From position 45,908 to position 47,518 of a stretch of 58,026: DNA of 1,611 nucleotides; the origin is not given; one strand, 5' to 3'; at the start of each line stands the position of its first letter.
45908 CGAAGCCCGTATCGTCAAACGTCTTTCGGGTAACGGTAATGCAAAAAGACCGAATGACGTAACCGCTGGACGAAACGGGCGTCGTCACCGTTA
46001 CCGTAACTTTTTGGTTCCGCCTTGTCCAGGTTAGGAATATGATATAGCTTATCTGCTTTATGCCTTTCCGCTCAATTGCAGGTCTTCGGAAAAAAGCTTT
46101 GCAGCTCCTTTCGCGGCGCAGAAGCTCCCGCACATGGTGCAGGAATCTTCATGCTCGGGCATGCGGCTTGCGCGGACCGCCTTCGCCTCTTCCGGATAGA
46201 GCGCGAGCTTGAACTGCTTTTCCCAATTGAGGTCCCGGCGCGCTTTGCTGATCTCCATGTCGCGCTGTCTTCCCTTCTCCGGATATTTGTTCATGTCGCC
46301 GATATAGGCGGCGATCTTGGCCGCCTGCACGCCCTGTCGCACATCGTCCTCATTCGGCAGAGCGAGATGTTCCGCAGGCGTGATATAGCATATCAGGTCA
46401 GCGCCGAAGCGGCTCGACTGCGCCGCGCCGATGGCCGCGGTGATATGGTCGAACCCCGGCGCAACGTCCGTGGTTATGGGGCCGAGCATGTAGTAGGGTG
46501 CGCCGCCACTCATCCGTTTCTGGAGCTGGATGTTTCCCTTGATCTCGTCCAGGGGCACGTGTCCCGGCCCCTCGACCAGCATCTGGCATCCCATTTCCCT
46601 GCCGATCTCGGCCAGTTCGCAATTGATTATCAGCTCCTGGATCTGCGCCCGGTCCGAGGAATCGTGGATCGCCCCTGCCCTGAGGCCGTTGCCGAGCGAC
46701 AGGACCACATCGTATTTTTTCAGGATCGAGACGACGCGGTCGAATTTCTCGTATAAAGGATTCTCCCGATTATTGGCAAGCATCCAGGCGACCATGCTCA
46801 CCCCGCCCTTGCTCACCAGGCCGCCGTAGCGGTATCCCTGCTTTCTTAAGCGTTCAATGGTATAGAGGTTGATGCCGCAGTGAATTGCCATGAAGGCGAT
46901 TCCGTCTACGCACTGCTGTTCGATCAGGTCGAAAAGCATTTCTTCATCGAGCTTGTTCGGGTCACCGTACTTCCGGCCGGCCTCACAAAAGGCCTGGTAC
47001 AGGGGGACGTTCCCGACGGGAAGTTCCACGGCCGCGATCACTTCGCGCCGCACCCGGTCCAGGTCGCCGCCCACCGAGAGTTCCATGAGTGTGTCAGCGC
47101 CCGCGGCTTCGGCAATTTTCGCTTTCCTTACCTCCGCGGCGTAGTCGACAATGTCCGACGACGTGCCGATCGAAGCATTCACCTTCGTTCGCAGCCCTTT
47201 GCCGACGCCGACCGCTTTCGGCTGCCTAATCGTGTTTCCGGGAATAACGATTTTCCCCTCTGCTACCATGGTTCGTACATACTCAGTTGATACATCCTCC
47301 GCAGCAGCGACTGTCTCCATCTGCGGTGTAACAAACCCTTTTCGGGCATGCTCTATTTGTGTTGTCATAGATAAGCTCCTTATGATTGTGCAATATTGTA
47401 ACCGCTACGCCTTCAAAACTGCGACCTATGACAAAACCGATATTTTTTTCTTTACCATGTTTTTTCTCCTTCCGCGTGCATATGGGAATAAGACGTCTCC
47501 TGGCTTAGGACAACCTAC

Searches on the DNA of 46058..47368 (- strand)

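Call 9: search_rna_families(sources=[L001, L002, L003, L004, L005, L006, L007, L008, L009, L010, L011, L012, L013, L014, L015, L016, L017, L018, L019, L020], threshold=gathering)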
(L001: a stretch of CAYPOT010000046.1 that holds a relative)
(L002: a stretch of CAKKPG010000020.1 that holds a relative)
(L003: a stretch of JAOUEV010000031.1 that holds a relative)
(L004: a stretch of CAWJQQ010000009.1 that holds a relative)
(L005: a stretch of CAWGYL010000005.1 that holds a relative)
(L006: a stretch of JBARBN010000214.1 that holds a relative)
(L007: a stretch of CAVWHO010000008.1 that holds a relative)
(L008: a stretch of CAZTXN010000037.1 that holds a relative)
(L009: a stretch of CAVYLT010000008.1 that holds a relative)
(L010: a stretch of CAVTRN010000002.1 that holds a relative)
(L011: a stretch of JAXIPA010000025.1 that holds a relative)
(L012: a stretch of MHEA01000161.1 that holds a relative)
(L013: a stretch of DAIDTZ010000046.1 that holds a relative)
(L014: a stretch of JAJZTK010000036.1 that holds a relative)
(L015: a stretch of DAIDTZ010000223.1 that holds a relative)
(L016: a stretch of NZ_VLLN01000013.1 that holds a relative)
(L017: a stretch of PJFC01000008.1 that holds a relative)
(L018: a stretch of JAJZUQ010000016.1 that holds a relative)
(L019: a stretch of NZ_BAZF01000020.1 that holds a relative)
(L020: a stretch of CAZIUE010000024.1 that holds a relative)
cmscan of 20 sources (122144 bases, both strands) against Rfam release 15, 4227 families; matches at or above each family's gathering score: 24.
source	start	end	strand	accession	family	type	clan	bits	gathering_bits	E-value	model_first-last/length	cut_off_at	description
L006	4489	4663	+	RF02001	group-II-D1D4-3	Intron;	CL00102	142.7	32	2.7e-29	1-170/170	no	Group II catalytic intron D1-D4-3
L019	2686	2875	+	RF00174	Cobalamin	Cis-reg; riboswitch;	CL00101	120.4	31.5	2.2e-29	1-189/189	no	Cobalamin riboswitch aptamer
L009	2680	2843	+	RF00174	Cobalamin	Cis-reg; riboswitch;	CL00101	90.3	31.5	9.3e-21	1-189/189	no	Cobalamin riboswitch aptamer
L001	96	279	+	RF00174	Cobalamin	Cis-reg; riboswitch;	CL00101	87.6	31.5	5.5e-20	1-189/189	no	Cobalamin riboswitch aptamer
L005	2689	2864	+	RF00174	Cobalamin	Cis-reg; riboswitch;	CL00101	84.4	31.5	4.7e-19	1-189/189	no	Cobalamin riboswitch aptamer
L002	80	259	+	RF00174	Cobalamin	Cis-reg; riboswitch;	CL00101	84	31.5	5.9e-19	1-189/189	no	Cobalamin riboswitch aptamer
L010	1406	1591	+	RF00174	Cobalamin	Cis-reg; riboswitch;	CL00101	82.9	31.5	1.2e-18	1-189/189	no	Cobalamin riboswitch aptamer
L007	2662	2830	+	RF00174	Cobalamin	Cis-reg; riboswitch;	CL00101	82.8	31.5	1.3e-18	1-189/189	no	Cobalamin riboswitch aptamer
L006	2674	2867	+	RF00174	Cobalamin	Cis-reg; riboswitch;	CL00101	82.5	31.5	1.6e-18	1-189/189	no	Cobalamin riboswitch aptamer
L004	2628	2828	+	RF00174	Cobalamin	Cis-reg; riboswitch;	CL00101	80.9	31.5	4.5e-18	1-189/189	no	Cobalamin riboswitch aptamer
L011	1331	1516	+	RF00174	Cobalamin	Cis-reg; riboswitch;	CL00101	79.6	31.5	1.1e-17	1-189/189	no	Cobalamin riboswitch aptamer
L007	2347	2529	+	RF00174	Cobalamin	Cis-reg; riboswitch;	CL00101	79.4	31.5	1.2e-17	1-189/189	no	Cobalamin riboswitch aptamer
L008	27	219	+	RF00174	Cobalamin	Cis-reg; riboswitch;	CL00101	79.3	31.5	1.3e-17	1-189/189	no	Cobalamin riboswitch aptamer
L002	314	506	+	RF00174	Cobalamin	Cis-reg; riboswitch;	CL00101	78.8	31.5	1.9e-17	1-189/189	no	Cobalamin riboswitch aptamer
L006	2446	2623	+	RF00174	Cobalamin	Cis-reg; riboswitch;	CL00101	77.1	31.5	5.6e-17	1-189/189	no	Cobalamin riboswitch aptamer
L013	1425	1611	+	RF00174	Cobalamin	Cis-reg; riboswitch;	CL00101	76.8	31.5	6.7e-17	1-189/189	no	Cobalamin riboswitch aptamer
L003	2387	2570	+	RF00174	Cobalamin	Cis-reg; riboswitch;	CL00101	76.5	31.5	8.2e-17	1-189/189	no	Cobalamin riboswitch aptamer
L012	2638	2870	+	RF00174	Cobalamin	Cis-reg; riboswitch;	CL00101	75.7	31.5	1.4e-16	1-189/189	no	Cobalamin riboswitch aptamer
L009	2425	2608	+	RF00174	Cobalamin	Cis-reg; riboswitch;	CL00101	73.3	31.5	6.9e-16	1-189/189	no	Cobalamin riboswitch aptamer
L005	2442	2621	+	RF00174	Cobalamin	Cis-reg; riboswitch;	CL00101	72.7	31.5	1.1e-15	1-189/189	no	Cobalamin riboswitch aptamer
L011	995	1207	+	RF00174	Cobalamin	Cis-reg; riboswitch;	CL00101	72.3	31.5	1.3e-15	1-189/189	no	Cobalamin riboswitch aptamer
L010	1104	1286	+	RF00174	Cobalamin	Cis-reg; riboswitch;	CL00101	68.1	31.5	2.2e-14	1-189/189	no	Cobalamin riboswitch aptamer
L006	4696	4778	+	RF01998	group-II-D1D4-1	Intron;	CL00102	67.3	35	1.2e-09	1-84/84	no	Group II catalytic intron D1-D4-1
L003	2652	2871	+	RF00174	Cobalamin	Cis-reg; riboswitch;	CL00101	60.8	31.5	2.6e-12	1-189/189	no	Cobalamin riboswitch aptamer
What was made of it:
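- The pair occurs in L002, L003, L005, L006, L007, L009, L010 and L011 (call 9).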

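Call 56: search_rna_families(sources=[L021, L022, L023, L024, L025, L026, L027, L028, L029, L030, L031, L032, L033, L034, L035, L036, L037, L038, L039, L040], threshold=gathering)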
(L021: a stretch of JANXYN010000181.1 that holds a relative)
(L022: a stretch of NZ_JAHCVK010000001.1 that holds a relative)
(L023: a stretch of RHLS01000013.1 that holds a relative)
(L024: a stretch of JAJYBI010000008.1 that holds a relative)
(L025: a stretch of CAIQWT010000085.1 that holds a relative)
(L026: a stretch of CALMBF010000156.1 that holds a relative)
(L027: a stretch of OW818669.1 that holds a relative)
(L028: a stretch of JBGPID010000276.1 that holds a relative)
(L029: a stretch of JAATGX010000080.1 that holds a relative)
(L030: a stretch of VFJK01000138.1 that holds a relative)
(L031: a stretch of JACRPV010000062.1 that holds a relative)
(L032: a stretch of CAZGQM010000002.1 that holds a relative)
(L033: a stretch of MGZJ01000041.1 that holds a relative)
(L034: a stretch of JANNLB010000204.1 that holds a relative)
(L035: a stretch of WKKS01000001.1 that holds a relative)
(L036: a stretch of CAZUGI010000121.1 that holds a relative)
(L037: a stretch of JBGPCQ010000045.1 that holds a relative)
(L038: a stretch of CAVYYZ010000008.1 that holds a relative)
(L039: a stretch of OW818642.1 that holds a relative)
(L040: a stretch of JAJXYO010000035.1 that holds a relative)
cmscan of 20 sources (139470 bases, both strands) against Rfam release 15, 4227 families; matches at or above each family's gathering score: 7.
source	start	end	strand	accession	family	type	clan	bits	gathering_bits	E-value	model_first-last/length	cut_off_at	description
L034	67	254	+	RF00174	Cobalamin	Cis-reg; riboswitch;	CL00101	123.3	31.5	3.9e-30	1-189/189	no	Cobalamin riboswitch aptamer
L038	64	251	+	RF00174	Cobalamin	Cis-reg; riboswitch;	CL00101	122.8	31.5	5.4e-30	1-189/189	no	Cobalamin riboswitch aptamer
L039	1014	1202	+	RF00174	Cobalamin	Cis-reg; riboswitch;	CL00101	120.9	31.5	1.9e-29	1-189/189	no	Cobalamin riboswitch aptamer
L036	327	515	+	RF00174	Cobalamin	Cis-reg; riboswitch;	CL00101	118.3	31.5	1e-28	1-189/189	no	Cobalamin riboswitch aptamer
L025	326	514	+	RF00174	Cobalamin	Cis-reg; riboswitch;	CL00101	112.9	31.5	3.8e-27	1-189/189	no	Cobalamin riboswitch aptamer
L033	233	423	+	RF00174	Cobalamin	Cis-reg; riboswitch;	CL00101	109.6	31.5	3.2e-26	1-189/189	no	Cobalamin riboswitch aptamer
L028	1259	1568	+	RF00174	Cobalamin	Cis-reg; riboswitch;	CL00101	102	31.5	4.8e-24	1-189/189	no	Cobalamin riboswitch aptamer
